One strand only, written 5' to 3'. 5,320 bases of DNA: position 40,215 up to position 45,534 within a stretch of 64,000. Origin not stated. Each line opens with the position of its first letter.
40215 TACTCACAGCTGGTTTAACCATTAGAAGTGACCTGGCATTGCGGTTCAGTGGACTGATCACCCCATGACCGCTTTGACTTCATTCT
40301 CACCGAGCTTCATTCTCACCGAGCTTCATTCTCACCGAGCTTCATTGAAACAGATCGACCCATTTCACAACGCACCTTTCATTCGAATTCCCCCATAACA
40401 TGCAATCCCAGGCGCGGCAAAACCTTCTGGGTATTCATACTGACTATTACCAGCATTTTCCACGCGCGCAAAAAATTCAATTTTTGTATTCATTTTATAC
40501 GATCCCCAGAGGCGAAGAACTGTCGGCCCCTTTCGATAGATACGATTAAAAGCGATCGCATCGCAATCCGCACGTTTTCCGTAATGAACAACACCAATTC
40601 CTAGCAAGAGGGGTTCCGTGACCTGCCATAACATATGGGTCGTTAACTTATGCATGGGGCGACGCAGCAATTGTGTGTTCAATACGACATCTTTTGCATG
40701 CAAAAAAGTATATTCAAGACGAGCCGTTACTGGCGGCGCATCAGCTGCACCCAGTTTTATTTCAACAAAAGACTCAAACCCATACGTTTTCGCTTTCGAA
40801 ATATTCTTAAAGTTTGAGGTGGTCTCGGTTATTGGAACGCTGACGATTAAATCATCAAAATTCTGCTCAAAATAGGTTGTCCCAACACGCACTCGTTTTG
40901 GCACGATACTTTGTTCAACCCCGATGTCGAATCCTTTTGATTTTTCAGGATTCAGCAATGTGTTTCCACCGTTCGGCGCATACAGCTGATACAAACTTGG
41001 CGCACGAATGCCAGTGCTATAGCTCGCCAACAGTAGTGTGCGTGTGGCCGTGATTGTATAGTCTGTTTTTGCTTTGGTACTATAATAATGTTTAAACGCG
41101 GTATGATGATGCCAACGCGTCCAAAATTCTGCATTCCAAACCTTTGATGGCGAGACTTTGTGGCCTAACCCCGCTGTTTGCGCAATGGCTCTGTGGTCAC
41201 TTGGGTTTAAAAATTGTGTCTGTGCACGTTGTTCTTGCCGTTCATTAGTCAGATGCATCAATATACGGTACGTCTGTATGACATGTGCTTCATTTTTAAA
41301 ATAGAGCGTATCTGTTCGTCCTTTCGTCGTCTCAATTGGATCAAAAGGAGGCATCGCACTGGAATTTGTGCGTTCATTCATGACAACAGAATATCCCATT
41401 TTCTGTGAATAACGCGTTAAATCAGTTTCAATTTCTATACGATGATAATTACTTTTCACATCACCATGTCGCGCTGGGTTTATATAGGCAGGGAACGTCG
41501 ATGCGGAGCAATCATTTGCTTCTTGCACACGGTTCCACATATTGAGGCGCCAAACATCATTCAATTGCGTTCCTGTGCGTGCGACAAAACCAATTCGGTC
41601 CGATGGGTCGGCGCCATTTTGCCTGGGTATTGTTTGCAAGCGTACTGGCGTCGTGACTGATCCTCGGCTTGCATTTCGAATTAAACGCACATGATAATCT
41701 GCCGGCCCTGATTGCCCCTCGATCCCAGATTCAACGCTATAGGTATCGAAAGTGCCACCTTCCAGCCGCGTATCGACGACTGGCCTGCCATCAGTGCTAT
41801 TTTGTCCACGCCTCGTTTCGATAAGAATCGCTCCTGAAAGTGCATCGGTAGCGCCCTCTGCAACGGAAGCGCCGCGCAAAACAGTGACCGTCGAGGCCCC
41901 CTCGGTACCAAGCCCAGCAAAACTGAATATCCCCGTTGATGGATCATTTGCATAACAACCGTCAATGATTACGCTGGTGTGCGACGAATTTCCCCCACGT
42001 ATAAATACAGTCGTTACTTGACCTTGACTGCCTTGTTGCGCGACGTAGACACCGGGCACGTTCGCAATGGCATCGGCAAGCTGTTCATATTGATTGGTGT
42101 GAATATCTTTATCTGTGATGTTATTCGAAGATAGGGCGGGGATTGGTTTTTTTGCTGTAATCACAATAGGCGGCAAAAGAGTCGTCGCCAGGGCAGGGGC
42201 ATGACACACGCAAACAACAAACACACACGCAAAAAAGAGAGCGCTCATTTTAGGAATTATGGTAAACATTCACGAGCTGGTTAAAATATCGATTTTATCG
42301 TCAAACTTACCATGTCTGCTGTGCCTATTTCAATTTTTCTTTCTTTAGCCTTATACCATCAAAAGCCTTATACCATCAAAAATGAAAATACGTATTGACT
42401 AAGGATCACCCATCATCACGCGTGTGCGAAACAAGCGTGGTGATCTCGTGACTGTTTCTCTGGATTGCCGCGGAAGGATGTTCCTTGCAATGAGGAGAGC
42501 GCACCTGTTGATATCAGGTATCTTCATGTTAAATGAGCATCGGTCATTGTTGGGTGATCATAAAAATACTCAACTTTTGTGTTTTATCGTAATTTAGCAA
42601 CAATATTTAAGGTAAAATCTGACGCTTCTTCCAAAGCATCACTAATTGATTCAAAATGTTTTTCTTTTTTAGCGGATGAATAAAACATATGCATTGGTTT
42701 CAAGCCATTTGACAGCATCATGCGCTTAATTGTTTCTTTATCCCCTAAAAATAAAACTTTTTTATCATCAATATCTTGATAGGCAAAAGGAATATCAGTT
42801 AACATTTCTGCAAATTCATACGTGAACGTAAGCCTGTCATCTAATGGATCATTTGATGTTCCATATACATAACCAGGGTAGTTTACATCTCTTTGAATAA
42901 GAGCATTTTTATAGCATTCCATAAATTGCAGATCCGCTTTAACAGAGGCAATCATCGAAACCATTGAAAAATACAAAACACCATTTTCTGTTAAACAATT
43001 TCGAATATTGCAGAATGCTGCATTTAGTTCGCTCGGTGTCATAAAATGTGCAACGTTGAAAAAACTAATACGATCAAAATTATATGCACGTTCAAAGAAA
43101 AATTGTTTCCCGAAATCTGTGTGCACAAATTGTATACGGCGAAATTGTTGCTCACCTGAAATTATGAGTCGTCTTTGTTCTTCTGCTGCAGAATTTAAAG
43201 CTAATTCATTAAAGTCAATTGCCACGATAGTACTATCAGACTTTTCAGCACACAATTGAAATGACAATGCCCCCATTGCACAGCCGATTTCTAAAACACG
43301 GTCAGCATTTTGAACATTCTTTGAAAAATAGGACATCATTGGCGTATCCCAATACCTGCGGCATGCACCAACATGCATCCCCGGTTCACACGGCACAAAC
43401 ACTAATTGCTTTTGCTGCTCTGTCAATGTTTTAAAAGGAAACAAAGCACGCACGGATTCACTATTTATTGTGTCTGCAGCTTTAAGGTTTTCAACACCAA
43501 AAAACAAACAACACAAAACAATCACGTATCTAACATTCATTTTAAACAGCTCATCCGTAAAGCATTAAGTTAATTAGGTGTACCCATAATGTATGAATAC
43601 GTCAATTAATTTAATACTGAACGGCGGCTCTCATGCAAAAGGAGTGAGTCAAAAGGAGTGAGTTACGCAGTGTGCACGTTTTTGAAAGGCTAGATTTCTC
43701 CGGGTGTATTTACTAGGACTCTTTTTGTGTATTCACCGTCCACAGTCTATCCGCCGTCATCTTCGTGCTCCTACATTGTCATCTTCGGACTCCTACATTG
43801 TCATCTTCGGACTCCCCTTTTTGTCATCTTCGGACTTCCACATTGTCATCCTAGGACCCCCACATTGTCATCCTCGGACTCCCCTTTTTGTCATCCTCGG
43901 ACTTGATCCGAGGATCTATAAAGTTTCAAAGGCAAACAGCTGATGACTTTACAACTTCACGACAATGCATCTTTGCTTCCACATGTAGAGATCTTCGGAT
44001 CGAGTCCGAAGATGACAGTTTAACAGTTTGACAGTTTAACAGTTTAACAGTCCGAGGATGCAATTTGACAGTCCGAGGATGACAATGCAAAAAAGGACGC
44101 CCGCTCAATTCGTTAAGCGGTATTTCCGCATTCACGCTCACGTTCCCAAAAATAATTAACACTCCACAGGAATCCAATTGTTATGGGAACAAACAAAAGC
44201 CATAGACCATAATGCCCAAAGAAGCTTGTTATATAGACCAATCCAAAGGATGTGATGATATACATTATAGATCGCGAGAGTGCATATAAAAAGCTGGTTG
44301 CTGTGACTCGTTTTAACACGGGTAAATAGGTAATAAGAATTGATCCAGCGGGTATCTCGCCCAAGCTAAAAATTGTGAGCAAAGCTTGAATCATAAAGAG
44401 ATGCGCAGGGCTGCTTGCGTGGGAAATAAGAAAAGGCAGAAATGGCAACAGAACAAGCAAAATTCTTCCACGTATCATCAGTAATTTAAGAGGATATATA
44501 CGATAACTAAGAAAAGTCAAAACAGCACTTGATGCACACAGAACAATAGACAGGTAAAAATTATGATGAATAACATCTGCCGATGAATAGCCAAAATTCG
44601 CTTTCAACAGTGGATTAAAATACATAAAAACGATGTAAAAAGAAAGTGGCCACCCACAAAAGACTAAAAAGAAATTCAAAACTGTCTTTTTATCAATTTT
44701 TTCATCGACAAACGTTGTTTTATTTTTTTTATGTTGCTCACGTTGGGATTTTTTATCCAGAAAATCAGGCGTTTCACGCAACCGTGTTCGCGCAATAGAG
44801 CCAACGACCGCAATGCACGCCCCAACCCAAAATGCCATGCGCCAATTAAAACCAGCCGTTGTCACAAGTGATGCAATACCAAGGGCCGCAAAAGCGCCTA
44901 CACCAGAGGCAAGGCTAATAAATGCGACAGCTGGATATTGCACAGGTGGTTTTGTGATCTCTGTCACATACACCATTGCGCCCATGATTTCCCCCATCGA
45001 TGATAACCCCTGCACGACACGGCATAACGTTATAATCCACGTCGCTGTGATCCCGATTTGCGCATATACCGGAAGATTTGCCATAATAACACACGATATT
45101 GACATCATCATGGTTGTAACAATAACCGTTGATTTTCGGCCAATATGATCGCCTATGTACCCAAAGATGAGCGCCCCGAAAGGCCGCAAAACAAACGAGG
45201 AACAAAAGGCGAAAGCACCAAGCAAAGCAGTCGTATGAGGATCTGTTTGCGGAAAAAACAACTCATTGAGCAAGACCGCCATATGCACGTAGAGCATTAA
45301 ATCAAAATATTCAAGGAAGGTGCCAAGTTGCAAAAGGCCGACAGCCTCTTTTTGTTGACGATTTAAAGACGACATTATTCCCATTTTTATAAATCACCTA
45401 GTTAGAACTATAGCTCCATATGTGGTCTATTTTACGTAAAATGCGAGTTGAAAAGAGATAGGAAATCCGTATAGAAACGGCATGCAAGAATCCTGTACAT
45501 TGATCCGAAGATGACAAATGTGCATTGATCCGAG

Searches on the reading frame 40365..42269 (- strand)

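Call 31: search_protein_families(library=pfam, proteins=[window:40365-42269:-], max_evalue=0.001)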
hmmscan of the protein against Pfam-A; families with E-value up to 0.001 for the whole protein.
window:40365-42269:- (634 aa): 2 families
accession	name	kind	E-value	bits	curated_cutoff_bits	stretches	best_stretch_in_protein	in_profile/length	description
PF00593.30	TonB_dep_Rec_b-barrel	-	1.8e-25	91.2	27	1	173-605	33-435/436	TonB dependent receptor-like, beta-barrel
PF07715.20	Plug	-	7.7e-16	59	23.9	1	47-146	8-106/107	TonB-dependent Receptor Plug Domain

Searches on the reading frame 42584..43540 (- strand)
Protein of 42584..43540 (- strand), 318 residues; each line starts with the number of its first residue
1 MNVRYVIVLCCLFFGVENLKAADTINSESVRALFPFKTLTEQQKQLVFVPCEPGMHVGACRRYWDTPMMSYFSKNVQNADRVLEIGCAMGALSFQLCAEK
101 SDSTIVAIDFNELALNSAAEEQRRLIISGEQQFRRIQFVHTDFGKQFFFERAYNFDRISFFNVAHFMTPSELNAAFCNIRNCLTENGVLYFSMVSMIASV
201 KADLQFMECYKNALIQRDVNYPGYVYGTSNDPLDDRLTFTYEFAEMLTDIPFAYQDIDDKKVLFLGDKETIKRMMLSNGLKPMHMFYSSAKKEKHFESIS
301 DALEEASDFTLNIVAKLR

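Call 31: search_protein_families(library=pfam, proteins=[window:42584-43540:-], max_evalue=0.001)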
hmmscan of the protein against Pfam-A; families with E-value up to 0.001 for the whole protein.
window:42584-43540:- (318 aa): 8 families
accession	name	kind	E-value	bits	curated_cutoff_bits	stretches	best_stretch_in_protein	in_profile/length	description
PF08242.18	Methyltransf_12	-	2.3e-12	47.9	30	1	83-189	1-98/98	Methyltransferase domain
PF13847.12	Methyltransf_31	-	4.4e-11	43.1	27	1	79-209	4-131/145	Methyltransferase domain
PF13649.12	Methyltransf_25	-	3.1e-10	41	27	1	82-187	1-97/97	Methyltransferase domain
PF08241.18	Methyltransf_11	-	2.2e-07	31.8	21.2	1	83-191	1-95/95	Methyltransferase domain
PF13489.12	Methyltransf_23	-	5.9e-06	26.5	27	1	74-195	18-120/164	Methyltransferase domain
PF05175.20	MTS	-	5.7e-05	23.3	23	1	70-125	25-78/170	Methyltransferase small domain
PF05401.17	NodS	-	0.00065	20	24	0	72-192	37-145/201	Nodulation protein S (NodS)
PF02353.26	CMAS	-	0.00097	19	27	0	75-219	59-189/273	Mycolic acid cyclopropane synthetase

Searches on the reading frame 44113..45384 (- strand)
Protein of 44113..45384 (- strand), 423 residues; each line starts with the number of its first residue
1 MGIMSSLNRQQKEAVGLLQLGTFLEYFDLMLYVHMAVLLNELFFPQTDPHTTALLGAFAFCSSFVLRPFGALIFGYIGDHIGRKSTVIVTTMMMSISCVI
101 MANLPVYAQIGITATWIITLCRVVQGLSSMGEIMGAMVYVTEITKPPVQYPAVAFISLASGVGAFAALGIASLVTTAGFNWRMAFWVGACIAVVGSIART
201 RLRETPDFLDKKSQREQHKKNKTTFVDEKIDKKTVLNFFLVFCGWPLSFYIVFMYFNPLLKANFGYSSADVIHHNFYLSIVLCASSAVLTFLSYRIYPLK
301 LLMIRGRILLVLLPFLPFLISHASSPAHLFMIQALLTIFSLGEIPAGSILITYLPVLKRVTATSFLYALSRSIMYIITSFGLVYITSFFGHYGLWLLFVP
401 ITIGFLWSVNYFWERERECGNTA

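Call 32: search_protein_families(library=pfam, proteins=[window:44113-45384:-], max_evalue=0.001)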
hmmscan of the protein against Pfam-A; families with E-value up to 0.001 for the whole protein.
window:44113-45384:- (423 aa): 2 families
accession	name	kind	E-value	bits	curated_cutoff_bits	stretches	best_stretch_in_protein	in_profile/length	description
PF07690.21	MFS_1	-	1e-24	87.5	33.4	1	21-377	4-345/347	Major Facilitator Superfamily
PF00083.30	Sugar_tr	-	6.1e-21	75.2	22.3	1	20-223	7-212/452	Sugar (and other) transporter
